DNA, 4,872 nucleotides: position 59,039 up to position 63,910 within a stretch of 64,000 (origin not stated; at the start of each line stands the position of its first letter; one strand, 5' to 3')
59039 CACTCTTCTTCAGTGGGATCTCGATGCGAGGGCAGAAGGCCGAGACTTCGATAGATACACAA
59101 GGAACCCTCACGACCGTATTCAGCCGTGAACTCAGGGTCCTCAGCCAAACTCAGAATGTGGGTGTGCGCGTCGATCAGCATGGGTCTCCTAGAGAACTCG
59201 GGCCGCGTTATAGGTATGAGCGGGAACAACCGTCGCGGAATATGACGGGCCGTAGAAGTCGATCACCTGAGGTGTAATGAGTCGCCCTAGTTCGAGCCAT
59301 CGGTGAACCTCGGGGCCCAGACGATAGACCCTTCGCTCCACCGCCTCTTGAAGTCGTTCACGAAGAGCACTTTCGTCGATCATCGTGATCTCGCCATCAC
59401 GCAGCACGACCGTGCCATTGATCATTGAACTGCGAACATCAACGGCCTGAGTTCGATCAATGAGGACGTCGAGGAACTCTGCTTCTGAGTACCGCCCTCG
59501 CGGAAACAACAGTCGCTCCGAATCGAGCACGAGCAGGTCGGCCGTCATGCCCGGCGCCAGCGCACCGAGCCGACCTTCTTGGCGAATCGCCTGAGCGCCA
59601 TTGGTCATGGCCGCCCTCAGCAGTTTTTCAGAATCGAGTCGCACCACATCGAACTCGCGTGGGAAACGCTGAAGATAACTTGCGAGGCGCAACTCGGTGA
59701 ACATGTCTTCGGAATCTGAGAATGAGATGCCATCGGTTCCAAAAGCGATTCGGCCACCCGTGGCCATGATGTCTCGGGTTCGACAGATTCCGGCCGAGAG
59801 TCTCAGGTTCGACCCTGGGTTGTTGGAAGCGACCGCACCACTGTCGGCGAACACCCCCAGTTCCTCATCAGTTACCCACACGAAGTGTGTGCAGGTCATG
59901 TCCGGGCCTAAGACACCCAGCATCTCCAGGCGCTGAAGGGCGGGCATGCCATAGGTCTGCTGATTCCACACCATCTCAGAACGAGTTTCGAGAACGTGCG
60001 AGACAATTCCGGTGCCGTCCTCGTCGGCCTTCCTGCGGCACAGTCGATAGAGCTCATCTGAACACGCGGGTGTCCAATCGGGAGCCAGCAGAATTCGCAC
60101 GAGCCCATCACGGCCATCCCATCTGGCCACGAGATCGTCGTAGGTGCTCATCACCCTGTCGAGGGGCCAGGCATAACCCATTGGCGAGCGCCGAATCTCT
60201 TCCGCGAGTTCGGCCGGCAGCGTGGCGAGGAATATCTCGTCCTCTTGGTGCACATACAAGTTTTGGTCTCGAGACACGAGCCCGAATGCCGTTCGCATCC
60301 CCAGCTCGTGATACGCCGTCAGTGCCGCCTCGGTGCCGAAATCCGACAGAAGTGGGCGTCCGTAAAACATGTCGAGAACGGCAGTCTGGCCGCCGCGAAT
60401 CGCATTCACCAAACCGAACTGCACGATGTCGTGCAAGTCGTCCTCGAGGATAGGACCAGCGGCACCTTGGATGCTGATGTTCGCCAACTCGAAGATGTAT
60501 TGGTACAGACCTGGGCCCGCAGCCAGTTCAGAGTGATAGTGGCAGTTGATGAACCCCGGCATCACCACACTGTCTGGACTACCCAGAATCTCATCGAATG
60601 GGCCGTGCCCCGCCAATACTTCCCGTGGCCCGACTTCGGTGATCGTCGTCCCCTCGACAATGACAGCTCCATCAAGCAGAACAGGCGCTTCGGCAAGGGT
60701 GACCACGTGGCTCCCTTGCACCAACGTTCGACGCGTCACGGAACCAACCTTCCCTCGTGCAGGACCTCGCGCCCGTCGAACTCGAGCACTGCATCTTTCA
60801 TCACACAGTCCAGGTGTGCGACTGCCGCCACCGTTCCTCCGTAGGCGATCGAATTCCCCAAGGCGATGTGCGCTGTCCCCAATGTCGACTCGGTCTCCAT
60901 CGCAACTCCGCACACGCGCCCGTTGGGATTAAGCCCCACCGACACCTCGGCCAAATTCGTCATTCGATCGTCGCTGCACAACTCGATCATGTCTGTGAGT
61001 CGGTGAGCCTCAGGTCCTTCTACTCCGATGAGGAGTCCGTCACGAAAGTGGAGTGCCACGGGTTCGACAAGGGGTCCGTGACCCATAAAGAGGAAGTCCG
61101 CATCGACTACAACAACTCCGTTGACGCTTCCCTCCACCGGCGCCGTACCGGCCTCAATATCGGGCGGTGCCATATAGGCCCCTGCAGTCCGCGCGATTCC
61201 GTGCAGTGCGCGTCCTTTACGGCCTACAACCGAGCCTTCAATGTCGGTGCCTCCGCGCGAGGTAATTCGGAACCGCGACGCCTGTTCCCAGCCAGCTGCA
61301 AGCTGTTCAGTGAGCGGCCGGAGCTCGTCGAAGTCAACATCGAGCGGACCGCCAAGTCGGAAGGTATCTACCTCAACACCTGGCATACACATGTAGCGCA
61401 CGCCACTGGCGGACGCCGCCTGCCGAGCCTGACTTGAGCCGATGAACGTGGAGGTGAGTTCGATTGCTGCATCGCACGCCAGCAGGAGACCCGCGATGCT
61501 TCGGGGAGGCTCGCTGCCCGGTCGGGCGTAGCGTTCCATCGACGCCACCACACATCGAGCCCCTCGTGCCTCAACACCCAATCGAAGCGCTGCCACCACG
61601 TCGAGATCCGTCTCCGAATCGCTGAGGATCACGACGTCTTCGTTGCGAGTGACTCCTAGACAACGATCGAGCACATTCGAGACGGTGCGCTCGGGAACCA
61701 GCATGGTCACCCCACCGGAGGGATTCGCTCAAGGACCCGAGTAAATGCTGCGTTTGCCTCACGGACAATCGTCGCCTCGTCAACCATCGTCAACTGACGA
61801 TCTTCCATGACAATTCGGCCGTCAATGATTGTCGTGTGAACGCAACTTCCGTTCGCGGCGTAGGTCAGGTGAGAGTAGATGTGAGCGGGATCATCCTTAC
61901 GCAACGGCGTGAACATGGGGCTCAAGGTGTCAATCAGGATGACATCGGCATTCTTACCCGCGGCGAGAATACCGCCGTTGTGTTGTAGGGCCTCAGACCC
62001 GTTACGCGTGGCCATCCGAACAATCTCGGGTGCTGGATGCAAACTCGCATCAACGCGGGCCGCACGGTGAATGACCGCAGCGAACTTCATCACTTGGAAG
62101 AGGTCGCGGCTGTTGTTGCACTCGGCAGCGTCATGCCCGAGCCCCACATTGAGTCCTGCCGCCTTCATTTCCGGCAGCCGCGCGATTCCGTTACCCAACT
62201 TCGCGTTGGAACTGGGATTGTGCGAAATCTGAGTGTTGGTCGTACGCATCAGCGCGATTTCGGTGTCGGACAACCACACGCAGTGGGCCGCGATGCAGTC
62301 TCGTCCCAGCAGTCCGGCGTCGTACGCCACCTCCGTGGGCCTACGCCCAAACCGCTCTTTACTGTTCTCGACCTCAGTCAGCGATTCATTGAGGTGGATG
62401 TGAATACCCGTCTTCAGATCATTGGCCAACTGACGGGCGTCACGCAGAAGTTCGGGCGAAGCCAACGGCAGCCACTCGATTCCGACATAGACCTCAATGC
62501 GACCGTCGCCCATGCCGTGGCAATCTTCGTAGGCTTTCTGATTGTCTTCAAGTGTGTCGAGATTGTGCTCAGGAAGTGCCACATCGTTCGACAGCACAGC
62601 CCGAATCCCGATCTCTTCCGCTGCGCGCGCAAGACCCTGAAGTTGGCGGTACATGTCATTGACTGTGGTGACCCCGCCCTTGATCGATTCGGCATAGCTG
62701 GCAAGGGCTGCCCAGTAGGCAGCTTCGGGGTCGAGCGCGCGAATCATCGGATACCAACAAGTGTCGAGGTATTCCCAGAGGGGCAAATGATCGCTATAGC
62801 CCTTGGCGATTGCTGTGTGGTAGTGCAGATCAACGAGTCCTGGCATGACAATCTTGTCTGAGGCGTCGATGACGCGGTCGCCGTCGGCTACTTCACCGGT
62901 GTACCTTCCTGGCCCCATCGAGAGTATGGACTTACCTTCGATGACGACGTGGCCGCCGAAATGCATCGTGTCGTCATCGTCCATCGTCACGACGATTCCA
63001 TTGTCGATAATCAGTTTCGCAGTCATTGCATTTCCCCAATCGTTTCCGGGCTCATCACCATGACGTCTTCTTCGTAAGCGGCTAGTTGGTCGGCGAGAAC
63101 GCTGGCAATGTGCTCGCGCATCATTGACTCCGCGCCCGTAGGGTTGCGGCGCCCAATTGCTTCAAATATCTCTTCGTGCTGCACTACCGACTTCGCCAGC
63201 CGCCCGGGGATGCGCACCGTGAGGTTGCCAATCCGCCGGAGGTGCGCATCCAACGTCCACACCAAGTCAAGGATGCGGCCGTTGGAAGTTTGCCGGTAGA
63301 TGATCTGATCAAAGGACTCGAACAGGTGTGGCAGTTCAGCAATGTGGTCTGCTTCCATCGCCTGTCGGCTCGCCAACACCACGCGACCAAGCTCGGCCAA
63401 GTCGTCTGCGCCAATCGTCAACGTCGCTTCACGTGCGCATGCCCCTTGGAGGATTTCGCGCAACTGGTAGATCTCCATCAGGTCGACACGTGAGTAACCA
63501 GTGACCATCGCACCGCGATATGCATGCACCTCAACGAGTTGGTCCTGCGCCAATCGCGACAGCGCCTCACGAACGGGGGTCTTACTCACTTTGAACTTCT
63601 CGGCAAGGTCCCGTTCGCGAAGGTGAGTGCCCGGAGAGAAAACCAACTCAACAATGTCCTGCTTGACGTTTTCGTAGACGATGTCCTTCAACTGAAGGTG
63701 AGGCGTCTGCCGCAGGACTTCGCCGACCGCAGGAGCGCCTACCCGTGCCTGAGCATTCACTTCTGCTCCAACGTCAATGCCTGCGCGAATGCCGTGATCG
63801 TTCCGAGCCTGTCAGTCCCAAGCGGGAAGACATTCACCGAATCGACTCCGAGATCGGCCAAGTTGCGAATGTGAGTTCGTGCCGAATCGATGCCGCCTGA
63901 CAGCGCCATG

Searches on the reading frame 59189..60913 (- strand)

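Call 18: search_protein_families(library=pfam, proteins=[window:59189-60913:-], max_evalue=0.001)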
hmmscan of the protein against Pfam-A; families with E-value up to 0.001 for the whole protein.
window:59189-60913:- (574 aa): 2 families
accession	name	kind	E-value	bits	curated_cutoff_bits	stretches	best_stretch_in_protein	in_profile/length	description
PF01979.26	Amidohydro_1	-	6e-36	124.8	25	1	116-503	1-345/345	Amidohydrolase family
PF07969.17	Amidohydro_3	-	1.6e-09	38.2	29.7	1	294-503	269-471/472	Amidohydrolase family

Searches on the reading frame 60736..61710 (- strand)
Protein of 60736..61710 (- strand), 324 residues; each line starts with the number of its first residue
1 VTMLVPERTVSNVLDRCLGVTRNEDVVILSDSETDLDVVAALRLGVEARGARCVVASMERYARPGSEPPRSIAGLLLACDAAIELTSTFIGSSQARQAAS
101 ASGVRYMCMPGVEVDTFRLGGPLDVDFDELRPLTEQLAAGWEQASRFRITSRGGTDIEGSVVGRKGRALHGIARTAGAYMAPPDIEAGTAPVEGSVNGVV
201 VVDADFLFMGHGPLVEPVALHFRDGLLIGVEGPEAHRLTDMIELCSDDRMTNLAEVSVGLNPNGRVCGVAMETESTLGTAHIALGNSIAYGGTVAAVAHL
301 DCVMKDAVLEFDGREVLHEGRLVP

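Call 18: search_protein_families(library=pfam, proteins=[window:60736-61710:-], max_evalue=0.001)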
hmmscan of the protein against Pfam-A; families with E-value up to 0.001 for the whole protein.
window:60736-61710:- (324 aa): 1 family
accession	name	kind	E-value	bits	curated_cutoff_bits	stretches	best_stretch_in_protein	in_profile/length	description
PF02073.20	Peptidase_M29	-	0.00018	20.9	27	1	144-289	204-351/406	Thermophilic metalloprotease (M29)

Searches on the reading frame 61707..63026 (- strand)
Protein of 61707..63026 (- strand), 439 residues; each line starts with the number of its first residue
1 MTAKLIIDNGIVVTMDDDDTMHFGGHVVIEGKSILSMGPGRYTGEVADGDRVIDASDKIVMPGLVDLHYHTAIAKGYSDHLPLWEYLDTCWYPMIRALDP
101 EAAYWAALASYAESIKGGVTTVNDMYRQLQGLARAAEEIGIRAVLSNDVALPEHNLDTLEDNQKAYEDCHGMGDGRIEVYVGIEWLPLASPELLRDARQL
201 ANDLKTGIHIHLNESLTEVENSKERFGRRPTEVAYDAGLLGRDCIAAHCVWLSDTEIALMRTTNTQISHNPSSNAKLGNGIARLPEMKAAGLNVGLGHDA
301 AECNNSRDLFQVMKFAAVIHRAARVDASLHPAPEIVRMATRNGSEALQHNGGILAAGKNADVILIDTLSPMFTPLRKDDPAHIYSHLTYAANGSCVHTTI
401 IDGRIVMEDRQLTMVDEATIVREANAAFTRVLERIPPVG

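Call 48: search_protein_families(library=pfam, proteins=[window:61707-63026:-], max_evalue=0.01)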
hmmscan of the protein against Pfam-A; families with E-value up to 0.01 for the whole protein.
window:61707-63026:- (439 aa): 2 families
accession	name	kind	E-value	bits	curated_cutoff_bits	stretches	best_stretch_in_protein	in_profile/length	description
PF01979.26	Amidohydro_1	-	6.2e-62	210.3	25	1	59-406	1-345/345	Amidohydrolase family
PF07969.17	Amidohydro_3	-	1.9e-17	64.4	29.7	2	112-406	166-471/472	Amidohydrolase family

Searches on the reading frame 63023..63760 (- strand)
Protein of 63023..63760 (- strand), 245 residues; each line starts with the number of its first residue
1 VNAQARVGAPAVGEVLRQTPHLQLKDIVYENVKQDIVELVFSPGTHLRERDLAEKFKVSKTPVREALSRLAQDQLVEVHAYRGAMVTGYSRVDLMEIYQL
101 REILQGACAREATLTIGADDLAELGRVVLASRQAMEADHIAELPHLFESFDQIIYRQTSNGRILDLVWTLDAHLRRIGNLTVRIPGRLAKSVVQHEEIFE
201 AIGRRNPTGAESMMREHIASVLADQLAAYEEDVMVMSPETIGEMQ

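Call 48: search_protein_families(library=pfam, proteins=[window:63023-63760:-], max_evalue=0.01)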
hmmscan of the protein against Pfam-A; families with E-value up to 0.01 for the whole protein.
window:63023-63760:- (245 aa): 4 families
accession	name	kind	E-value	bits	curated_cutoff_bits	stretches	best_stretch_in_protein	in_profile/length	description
PF07729.17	FCD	-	3.1e-24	86.2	24.3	1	96-219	1-124/125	FCD domain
PF00392.27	GntR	-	1.1e-18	67.1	27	1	27-86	4-64/64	Bacterial regulatory proteins, gntR family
PF01325.25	Fe_dep_repress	-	4.8e-05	23.9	26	1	49-84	25-60/60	Iron dependent repressor, N-terminal DNA binding domain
PF02002.24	TFIIE_alpha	-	0.0021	18.4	22.9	1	45-82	26-63/105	TFIIE alpha subunit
